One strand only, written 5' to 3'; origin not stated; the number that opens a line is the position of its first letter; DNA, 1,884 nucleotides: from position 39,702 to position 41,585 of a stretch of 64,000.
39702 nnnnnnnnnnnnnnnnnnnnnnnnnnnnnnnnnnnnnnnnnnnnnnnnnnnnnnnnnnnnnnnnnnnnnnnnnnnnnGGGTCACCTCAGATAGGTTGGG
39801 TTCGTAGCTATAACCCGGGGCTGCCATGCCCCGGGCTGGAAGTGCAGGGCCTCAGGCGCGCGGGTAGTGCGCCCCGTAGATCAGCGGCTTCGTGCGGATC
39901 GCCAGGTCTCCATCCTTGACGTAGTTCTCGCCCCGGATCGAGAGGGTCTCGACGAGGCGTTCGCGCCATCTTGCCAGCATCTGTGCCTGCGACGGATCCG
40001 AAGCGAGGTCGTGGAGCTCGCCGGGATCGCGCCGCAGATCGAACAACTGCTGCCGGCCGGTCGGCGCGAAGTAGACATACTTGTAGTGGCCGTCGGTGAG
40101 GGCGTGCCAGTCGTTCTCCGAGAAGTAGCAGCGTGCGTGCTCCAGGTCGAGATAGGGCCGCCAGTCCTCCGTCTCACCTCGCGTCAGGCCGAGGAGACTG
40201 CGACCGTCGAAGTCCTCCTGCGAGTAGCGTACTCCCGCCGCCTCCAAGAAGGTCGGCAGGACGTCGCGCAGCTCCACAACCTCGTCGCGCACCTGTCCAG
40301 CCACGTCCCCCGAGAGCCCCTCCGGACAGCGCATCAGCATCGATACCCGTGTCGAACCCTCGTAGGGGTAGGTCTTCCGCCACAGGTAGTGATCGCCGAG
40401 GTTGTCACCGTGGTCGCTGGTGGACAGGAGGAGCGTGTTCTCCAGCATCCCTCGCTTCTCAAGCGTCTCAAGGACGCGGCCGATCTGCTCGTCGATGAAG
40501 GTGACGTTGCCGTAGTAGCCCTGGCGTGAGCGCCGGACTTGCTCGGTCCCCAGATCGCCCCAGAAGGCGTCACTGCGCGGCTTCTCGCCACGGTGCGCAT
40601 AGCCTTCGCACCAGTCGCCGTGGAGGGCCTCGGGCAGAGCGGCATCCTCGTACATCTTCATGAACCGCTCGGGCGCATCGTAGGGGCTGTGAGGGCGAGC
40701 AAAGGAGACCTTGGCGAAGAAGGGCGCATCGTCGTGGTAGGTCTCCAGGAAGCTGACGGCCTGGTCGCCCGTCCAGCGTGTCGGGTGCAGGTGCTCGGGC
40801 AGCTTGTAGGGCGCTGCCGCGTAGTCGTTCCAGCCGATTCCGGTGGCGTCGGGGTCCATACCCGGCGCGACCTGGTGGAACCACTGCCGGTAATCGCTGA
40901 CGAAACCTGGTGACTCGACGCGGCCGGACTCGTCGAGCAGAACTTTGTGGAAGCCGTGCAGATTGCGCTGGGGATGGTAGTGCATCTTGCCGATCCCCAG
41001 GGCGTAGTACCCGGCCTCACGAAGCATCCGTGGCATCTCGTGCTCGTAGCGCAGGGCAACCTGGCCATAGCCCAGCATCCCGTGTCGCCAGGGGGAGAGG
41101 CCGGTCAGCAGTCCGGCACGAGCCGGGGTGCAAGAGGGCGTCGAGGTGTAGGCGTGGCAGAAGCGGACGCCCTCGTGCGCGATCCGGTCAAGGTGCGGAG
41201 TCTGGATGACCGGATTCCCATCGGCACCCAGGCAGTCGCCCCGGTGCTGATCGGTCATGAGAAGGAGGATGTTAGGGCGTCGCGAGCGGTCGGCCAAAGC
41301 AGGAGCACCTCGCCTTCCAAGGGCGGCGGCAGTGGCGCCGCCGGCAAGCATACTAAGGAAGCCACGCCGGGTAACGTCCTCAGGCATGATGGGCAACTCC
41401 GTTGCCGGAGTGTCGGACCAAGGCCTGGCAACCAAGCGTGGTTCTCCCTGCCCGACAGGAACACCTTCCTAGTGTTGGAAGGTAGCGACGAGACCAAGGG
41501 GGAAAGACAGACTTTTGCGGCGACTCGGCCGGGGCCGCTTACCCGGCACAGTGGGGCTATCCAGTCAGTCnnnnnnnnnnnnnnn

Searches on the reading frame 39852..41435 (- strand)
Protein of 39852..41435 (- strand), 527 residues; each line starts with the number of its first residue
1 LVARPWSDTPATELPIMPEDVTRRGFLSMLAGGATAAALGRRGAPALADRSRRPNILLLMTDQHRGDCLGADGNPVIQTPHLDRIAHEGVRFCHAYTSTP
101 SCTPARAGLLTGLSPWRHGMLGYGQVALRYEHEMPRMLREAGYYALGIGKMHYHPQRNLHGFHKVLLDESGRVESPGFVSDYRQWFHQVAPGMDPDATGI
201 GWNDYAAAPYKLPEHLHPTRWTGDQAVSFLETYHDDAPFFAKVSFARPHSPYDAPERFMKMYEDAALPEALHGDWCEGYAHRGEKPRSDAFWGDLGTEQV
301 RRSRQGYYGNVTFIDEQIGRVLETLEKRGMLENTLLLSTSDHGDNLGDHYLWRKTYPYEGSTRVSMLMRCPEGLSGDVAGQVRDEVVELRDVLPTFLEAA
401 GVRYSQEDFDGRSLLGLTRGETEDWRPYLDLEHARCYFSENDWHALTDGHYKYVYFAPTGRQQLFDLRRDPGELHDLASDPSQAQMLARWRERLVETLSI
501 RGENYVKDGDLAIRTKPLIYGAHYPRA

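Call 8: search_protein_families(library=pfam, proteins=[window:39852-41435:-], max_evalue=0.001)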
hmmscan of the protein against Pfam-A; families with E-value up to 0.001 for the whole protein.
window:39852-41435:- (527 aa): 4 families
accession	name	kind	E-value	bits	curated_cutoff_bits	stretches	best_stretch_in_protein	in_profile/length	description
PF00884.28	Sulfatase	-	2.9e-48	165.2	25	1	54-402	1-301/301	Sulfatase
PF16347.10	SGSH_C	-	2e-16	61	29.3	1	347-496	1-150/154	N-sulphoglucosamine sulphohydrolase, C-terminal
PF01663.27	Phosphodiest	-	2.5e-10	40.9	23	1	57-343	2-220/342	Type I phosphodiesterase / nucleotide pyrophosphatase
PF02995.22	DUF229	-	0.00014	21.2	25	1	305-350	304-349/496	Protein of unknown function (DUF229)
